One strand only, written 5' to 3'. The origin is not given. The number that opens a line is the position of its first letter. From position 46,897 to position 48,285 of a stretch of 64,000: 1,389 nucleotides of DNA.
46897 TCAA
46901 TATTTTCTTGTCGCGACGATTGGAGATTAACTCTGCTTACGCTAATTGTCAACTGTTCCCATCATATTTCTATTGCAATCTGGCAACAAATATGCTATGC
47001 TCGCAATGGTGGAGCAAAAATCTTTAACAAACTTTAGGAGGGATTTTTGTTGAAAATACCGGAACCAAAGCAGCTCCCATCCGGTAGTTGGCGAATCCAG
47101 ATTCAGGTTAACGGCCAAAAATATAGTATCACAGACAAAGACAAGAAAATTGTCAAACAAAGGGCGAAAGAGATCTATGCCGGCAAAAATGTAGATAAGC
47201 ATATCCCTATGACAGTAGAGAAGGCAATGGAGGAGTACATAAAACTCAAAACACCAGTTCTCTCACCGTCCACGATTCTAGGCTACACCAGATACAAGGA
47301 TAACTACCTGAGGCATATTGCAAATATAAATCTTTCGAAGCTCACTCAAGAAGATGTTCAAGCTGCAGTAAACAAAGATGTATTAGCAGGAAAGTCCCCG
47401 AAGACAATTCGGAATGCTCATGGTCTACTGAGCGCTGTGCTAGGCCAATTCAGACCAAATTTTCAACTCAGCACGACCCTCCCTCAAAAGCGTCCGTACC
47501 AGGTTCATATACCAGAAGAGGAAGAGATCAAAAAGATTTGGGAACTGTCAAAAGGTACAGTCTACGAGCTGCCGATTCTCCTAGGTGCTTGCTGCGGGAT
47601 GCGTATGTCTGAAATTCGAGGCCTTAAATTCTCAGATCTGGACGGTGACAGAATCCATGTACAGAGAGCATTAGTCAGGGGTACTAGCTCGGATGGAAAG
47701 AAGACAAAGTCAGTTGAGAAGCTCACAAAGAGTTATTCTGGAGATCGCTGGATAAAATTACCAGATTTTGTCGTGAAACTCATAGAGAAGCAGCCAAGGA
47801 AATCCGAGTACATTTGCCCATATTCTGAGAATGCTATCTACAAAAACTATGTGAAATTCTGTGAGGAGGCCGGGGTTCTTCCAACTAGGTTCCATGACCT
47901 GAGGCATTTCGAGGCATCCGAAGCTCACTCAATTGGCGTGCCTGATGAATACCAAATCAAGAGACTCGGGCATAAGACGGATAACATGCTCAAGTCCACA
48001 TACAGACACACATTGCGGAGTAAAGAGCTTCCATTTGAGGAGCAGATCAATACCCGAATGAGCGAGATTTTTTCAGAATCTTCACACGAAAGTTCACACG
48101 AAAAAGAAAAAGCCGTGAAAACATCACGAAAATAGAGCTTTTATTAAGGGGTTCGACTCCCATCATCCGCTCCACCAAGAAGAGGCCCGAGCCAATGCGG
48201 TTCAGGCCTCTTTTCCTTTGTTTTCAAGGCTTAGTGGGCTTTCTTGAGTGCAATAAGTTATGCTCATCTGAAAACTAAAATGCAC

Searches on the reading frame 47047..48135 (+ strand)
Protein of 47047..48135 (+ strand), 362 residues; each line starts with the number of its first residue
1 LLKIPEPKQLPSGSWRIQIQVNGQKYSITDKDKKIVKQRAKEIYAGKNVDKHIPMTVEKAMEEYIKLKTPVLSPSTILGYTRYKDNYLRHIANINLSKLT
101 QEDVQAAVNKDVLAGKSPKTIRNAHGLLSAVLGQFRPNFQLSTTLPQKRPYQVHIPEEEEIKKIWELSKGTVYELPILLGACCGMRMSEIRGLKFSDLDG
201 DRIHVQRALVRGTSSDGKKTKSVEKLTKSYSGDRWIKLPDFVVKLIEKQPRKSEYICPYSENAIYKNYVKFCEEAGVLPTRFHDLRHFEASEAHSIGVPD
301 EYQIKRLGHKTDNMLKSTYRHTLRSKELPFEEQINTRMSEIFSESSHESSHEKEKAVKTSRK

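Call 68: search_protein_families(library=phrogs, proteins=[window:47047-48135:+], max_evalue=0.00001)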
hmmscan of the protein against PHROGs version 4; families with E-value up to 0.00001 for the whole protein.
window:47047-48135:+ (362 aa): 3 families
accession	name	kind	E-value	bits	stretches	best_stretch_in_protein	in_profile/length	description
phrog_1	-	integration and excision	1.2e-48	167.8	1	11-355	120-470/611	integrase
phrog_216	-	integration and excision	5e-18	66.2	1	153-339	53-241/301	integrase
phrog_25190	-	integration and excision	6.4e-08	33.9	1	244-322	11-89/109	integrase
